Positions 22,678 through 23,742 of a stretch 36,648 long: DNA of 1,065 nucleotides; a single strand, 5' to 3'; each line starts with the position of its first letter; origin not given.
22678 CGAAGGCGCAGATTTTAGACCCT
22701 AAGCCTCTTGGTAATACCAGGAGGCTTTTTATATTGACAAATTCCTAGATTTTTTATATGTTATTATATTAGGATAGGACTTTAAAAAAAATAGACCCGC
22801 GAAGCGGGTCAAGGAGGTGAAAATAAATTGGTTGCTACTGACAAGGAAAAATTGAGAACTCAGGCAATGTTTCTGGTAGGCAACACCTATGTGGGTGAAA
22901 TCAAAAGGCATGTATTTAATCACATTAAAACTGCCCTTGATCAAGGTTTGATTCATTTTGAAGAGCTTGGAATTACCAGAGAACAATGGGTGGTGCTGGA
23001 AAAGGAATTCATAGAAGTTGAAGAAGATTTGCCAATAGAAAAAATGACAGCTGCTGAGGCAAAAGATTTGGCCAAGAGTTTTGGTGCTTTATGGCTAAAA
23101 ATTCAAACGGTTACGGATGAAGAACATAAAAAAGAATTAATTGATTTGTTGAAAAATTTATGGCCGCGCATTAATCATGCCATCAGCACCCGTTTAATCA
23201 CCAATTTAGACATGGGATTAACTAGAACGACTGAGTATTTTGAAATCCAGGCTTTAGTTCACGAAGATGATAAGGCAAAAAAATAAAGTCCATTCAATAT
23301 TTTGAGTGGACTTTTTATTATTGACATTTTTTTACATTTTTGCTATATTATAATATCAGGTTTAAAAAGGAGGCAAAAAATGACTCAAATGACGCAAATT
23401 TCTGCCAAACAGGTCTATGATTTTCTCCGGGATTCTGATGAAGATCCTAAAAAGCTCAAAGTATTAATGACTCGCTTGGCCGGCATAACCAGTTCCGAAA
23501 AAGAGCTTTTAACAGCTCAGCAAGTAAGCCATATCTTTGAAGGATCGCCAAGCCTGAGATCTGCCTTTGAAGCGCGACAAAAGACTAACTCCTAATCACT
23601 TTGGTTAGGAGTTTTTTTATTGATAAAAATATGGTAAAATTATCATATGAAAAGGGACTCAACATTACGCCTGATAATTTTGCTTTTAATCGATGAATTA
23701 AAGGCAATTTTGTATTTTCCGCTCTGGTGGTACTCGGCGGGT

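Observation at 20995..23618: G+C-elevated island of five orphan small-protein genes in four self-contained transcription units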

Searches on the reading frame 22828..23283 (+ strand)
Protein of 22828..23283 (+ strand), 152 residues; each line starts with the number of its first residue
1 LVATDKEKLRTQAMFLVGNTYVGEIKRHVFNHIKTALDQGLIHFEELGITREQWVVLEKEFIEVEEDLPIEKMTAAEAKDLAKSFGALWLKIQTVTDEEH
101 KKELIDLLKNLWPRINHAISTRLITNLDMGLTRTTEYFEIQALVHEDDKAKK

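Call 9: search_protein_families(library=pfam, proteins=[window:22828-23283:+], max_evalue=1)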
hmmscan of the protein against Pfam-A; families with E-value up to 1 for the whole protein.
window:22828-23283:+ (152 aa): 0 families

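Call 10: search_protein_families(library=phrogs, proteins=[window:22828-23283:+], max_evalue=1)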
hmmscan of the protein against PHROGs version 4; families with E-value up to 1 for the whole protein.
window:22828-23283:+ (152 aa): 4 families
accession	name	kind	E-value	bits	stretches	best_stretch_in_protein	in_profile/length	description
phrog_15002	-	unknown function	0.064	14.3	1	30-100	72-142/183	-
phrog_36488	-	unknown function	0.098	13.9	1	81-127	41-87/99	-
phrog_28050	-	unknown function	0.19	13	1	15-62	17-63/90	-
phrog_31566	-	unknown function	0.21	12.6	1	52-98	12-58/75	-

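Call 32: search_protein_families(library=ncbifam, proteins=[window:22828-23283:+], max_evalue=1)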
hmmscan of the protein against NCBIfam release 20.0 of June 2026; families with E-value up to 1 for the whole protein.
window:22828-23283:+ (152 aa): 1 family
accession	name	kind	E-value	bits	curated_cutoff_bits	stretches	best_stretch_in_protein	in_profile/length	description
NF004078.0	PRK05583.1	equivalog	0.11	12.6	77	1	60-110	50-100/104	ribosomal protein L7Ae family protein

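Call 33: search_protein_families(library=padloc, proteins=[window:22828-23283:+], max_evalue=1)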
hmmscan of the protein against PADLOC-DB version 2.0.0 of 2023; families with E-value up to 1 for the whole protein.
window:22828-23283:+ (152 aa): 0 families

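Call 44: find_related_loci(query=window:22828-23283:+, collection=viral_contigs, flank=10000)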
Query window:22828-23283:+ (152 aa) in viral_contigs; peptide patterns used: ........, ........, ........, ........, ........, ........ (x = any residue, [..] = any of these).
7 stretches matched a pattern, but none encodes a relative of the query by tblastn (E <= 1e-3).

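Call 46: find_homologous_proteins(query=window:22828-23283:+, max_evalue=0.1)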
Query window:22828-23283:+ (152 aa): 4 proteins with E <= 0.1 among 27 candidates.
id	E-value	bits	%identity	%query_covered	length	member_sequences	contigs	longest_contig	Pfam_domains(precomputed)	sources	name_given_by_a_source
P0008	6.2e-93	326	100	100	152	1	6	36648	-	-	-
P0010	1.0e-72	261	79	100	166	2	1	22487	-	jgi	jgi:hypothetical protein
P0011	1.4e-63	231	72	99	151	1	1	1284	-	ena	-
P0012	4.7e-58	213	65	100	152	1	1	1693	-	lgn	-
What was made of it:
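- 22828..23286 (+): Gene D, 152 aa, acidic and all-helical. It is a conserved core gene of the clade. Homologues at 79%, 72% and 65% identity (call 46).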

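Call 48: find_encoding_contigs(protein=P0010, flank=10000)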
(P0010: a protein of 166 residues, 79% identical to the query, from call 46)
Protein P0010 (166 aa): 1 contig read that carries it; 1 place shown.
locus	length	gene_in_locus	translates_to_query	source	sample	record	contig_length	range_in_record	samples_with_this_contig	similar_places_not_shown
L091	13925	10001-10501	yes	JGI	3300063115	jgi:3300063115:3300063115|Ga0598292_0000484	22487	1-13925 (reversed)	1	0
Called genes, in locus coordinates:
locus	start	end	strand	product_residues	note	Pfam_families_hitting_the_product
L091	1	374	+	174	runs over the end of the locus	PF00466:Ribosomal_L10, PF27436:RL10_C (faint)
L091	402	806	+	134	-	PF16320:Ribosomal_L12_N, PF00542:Ribosomal_L12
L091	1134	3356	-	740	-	-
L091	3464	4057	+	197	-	-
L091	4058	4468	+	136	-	PF00814:TsaD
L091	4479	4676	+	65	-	-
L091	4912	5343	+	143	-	PF02381:MraZ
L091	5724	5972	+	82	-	-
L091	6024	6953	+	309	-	PF01209:Ubie_methyltran (weak), PF01795:Methyltransf_5, PF01189:Methyltr_RsmB-F (weak), PF13847:Methyltransf_31 (faint), PF13649:Methyltransf_25 (weak)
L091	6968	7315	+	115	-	PF04977:DivIC (weak)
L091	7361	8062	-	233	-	PF01066:CDP-OH_P_transf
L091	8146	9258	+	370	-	PF01702:TGT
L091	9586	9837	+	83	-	-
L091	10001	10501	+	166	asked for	-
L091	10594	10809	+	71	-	-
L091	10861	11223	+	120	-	-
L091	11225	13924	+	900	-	?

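Call 49: find_encoding_contigs(protein=P0011, flank=10000)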
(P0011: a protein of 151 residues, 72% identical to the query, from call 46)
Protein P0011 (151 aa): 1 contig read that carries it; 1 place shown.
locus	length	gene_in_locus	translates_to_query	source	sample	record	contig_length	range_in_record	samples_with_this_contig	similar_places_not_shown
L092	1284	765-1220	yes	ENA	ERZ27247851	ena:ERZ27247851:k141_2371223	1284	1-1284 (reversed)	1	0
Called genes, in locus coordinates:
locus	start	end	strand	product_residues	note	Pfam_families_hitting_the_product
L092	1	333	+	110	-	?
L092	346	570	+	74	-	-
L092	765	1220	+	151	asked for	-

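Call 50: find_encoding_contigs(protein=P0012, flank=10000)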
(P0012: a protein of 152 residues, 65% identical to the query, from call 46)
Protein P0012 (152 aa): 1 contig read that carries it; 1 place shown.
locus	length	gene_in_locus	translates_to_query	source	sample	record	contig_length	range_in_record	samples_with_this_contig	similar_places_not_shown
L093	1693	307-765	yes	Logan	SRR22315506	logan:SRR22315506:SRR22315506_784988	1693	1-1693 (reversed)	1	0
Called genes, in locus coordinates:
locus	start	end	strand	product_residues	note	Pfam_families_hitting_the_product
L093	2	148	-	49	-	?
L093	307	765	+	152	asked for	-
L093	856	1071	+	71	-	-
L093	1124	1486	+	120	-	-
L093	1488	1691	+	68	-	?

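Call 62: search_protein_families(library=pfam, proteins=[L092:1-330:+, L092:346-567:+, L091:9586-9834:+, L093:1-69:+], max_evalue=0.1)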
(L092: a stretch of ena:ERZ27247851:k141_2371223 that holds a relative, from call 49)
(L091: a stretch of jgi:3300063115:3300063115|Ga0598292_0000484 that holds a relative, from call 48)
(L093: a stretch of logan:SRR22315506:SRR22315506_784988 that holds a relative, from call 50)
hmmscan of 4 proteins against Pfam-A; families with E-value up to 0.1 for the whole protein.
L092:1-330:+ (110 aa): 3 families
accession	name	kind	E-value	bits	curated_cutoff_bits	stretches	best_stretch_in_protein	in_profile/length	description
PF09956.15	Phage_cement_2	-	3.9e-07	30.8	24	1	8-105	15-102/103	Phage cement protein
PF21571.2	ArgZ-like_C_1st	-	0.021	15.2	27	0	75-100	7-32/84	Arginine dihydrolase ArgZ-like, C-terminal, first region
PF14604.12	SH3_9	-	0.056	13.8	30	0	54-84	15-37/49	Variant SH3 domain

L092:346-567:+ (74 aa): 0 families

L091:9586-9834:+ (83 aa): 0 families

L093:1-69:+ (23 aa): 0 families

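Call 63: search_protein_families(library=phrogs, proteins=[L092:1-330:+, L092:346-567:+, L091:9586-9834:+], max_evalue=0.1)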
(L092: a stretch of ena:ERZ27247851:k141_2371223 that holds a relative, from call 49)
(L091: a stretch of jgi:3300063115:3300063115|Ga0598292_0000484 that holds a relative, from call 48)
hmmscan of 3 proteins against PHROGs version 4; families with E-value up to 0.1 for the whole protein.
L092:1-330:+ (110 aa): 1 family
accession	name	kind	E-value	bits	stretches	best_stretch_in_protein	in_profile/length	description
phrog_122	-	head and packaging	1.4e-07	32.5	1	6-106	18-107/109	head decoration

L092:346-567:+ (74 aa): 0 families

L091:9586-9834:+ (83 aa): 0 families

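Call 72: find_related_loci(query=A5, collection=viral_contigs, flank=10000)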
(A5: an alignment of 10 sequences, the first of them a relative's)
Query A5 (83 aa) in viral_contigs; peptide patterns used: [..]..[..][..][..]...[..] (x = any residue, [..] = any of these).
9 stretches matched a pattern, but none encodes a relative of the query by tblastn (E <= 1e-3).

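Call 79: search_solved_structures(query=A3, max_evalue=10)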
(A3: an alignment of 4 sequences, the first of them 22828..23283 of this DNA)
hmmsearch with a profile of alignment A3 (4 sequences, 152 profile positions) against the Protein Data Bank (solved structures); distinct sequences matched with E-value up to 10: 0.

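Call 93: predict_structure(alignment_id=A3)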
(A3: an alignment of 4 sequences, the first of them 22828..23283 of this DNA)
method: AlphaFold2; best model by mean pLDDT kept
length: 152 residues; sequences in the alignment: 4
mean_pLDDT: 77.1   pTM: 0.49
mean pLDDT of the five models: 77.1, 75.7, 75.7, 74.4, 72.4
residues with pLDDT >= 90: 2; 70-90: 128; 50-70: 7; < 50: 15
segments of 3 or more residues with pLDDT < 50: 62-70, 149-152
pLDDT, mean of each block of 10 residues (from residue 1): 74 84 77 83 87 79 46 73 83 86 83 81 79 79 68 40
secondary structure, 60 per line:
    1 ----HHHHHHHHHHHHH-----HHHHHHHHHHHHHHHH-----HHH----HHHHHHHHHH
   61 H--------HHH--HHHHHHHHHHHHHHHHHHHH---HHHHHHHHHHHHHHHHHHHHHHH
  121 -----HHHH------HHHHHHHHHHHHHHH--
elements in order: H5-17 H23-38 H51-61 H75-94 H98-120 H126-129 H136-150
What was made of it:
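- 22828..23286 (+): The AF2 model has pLDDT 77 (call 93).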

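Call 98: fold_search(model_id=the predicted structure, library=pdb)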
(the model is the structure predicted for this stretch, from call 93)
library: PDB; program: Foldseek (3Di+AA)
matches with E <= 10: 113; with E <= 0.001: 0
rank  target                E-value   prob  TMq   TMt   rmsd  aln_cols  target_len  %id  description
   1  8bfh                  6.5e-01  0.38  0.32  0.29  10.2       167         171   12  CNOT11 (released 2022-12-28)
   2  8bfj_A                1.0e+00  0.14  0.24  0.22  11.1       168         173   13  CNOT11-GGNBP2 complex (released 2022-12-28)
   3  3zc1_A                1.9e+00  0.21  0.32  0.27  10.1       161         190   14  Crystal structure of AfC3PO (released 2013-01-23)
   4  3q4n_A                2.0e+00  0.23  0.34  0.31  13.1       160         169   16  Crystal structure of hypothetical protein MJ0754 from Methanococcus jannaschii DSM 2661 (released 2011-05-18)
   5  3q4n_B                2.5e+00  0.12  0.29  0.26  14.1       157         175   17  Crystal structure of hypothetical protein MJ0754 from Methanococcus jannaschii DSM 2661 (released 2011-05-18)
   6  6u3v_B                2.5e+00  0.12  0.28  0.15  13.7       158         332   17  Crystal structure of human alpha/epsilon-COP of the COPI vesicular coat bound to alpha-COP STM1 (released 2019-11-13)
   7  5k7v_A                2.6e+00  0.14  0.26  0.16  14.4       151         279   15  Computational Design of Self-Assembling Cyclic Protein Homooligomers (released 2017-04-12)
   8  2luh_MODEL_1_A        3.2e+00  0.11  0.29  0.27  12.6       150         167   11  NMR structure of the Vta1-Vps60 complex (released 2012-11-07)
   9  3tjz_B                3.6e+00  0.16  0.29  0.20   9.7       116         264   14  Crystal Structure of Arf1 Bound to the gamma/zeta-COP Core Complex (released 2012-02-22)
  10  8yw6_B                3.6e+00  0.08  0.25  0.29  16.2       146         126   12  Cryo-EM structure of apo human mitochondrial pyruvate carrier in the IMS-open conformation at pH 8.0 (released 2025-03-12)
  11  9xzl_C                3.6e+00  0.07  0.18  0.12  12.9       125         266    9  Cryo-EM structure of F-box helicase 1 (FBH1) bound to an SCF ubiquitin ligase complex and a 3-way DNA fork (body struc (released 2026-01-28)
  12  6r7i_D                3.8e+00  0.08  0.24  0.14  11.6       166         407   13  Structural basis of Cullin-2 RING E3 ligase regulation by the COP9 signalosome (released 2019-08-28)
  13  4ev6_A                3.8e+00  0.06  0.20  0.11  14.4       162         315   17  The complete structure of CorA magnesium transporter from Methanocaldococcus jannaschii (released 2012-10-31)
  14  9dkr_B                3.8e+00  0.05  0.19  0.10  16.2       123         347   15  Crystal structure of CcbD complexed with PCP domain of CcbZ (released 2025-10-01)
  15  6n63                  4.0e+00  0.13  0.28  0.30  14.2       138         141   13  Crystal structure of an Iron binding protein (released 2019-07-17)
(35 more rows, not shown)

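Call 109: fold_search(model_id=the predicted structure, library=viral)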
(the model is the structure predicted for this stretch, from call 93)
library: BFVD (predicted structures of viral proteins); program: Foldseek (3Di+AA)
matches with E <= 10: 149; with E <= 0.001: 0
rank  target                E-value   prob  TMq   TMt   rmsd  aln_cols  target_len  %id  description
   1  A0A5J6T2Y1            1.0e+00  0.28  0.30  0.21  13.8       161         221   17  (no name in the UniProt tables at hand)
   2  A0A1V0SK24            1.2e+00  0.23  0.31  0.19   9.7       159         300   11  Uncharacterized protein [Klosneuvirus KNV1]
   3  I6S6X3                1.3e+00  0.23  0.28  0.28  13.4       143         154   12  (no name in the UniProt tables at hand)
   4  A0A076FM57            1.6e+00  0.25  0.25  0.11  12.1       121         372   18  Uncharacterized protein [Aureococcus anophagefferens virus]
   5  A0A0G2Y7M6            1.6e+00  0.18  0.23  0.14   8.0       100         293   17  Uncharacterized protein [Acanthamoeba polyphaga mimivirus Kroon]
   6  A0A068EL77            1.6e+00  0.10  0.22  0.11  14.1       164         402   14  Ankyrin repeat protein [Penguinpox virus]
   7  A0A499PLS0            1.6e+00  0.11  0.24  0.14  15.0       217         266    9  Uncharacterized protein [Pistachio ampelovirus A]
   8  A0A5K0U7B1            1.7e+00  0.14  0.25  0.13  10.5       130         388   13  Uncharacterized protein [Yasminevirus sp. GU-2018]
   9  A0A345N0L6            1.9e+00  0.13  0.26  0.30  19.9       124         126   14  (no name in the UniProt tables at hand)
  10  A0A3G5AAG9            2.1e+00  0.25  0.29  0.36  15.0       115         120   15  Uncharacterized protein [Hyperionvirus sp.]
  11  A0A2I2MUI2            2.4e+00  0.51  0.26  0.61   3.2        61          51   23  Uncharacterized protein [uncultured Caudovirales phage]
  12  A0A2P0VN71            2.6e+00  0.09  0.25  0.17  20.1       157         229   16  Uncharacterized protein [Tetraselmis virus 1]
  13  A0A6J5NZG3            2.6e+00  0.08  0.21  0.15  16.1       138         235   14  ParB/Sulfiredoxin [uncultured Caudovirales phage]
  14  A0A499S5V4            2.6e+00  0.04  0.16  0.04  18.3       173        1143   10  RNA-directed RNA polymerase [Fusarium pseudograminearum megabirnavirus 1]
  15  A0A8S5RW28            2.7e+00  0.11  0.24  0.17  12.9       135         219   14  Uncharacterized protein [Siphoviridae sp. ctHip2]
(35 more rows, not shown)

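Call 116: search_solved_structures(query=A5, max_evalue=10)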
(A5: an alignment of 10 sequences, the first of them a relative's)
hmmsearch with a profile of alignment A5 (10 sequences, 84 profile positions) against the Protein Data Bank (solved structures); distinct sequences matched with E-value up to 10: 1.
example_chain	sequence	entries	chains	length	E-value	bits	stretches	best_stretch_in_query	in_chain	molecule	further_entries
1tl2_A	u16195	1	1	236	0.41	14.2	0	47-80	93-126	PROTEIN (TACHYLECTIN-2)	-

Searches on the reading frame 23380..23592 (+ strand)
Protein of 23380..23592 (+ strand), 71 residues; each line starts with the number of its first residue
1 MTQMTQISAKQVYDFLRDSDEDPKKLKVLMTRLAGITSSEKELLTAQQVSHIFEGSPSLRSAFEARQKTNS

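Call 9: search_protein_families(library=pfam, proteins=[window:23380-23592:+], max_evalue=1)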
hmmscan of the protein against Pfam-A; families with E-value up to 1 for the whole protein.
window:23380-23592:+ (71 aa): 0 families

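Call 10: search_protein_families(library=phrogs, proteins=[window:23380-23592:+], max_evalue=1)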
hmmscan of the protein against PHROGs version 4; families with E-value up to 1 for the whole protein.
window:23380-23592:+ (71 aa): 3 families
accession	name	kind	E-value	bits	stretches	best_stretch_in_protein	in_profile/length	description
phrog_29021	-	unknown function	0.062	13.2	1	18-64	248-295/386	-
phrog_2448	-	unknown function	0.15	12.3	1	3-64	258-320/335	-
phrog_26483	-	unknown function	0.15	11.8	1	4-33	304-332/418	-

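Call 32: search_protein_families(library=ncbifam, proteins=[window:23380-23592:+], max_evalue=1)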
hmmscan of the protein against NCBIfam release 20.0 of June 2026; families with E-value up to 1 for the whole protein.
window:23380-23592:+ (71 aa): 0 families

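Call 33: search_protein_families(library=padloc, proteins=[window:23380-23592:+], max_evalue=1)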
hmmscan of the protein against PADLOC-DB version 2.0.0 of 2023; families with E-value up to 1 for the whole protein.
window:23380-23592:+ (71 aa): 0 families

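Call 117: search_solved_structures(query=window:23380-23592:+, max_evalue=10)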
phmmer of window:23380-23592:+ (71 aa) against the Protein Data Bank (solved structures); distinct sequences matched with E-value up to 10: 0.
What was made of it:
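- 23380..23595 (+): Gene E, 71 aa. It is conserved next to D. No family or PDB match (calls 9, 10, 32, 117).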
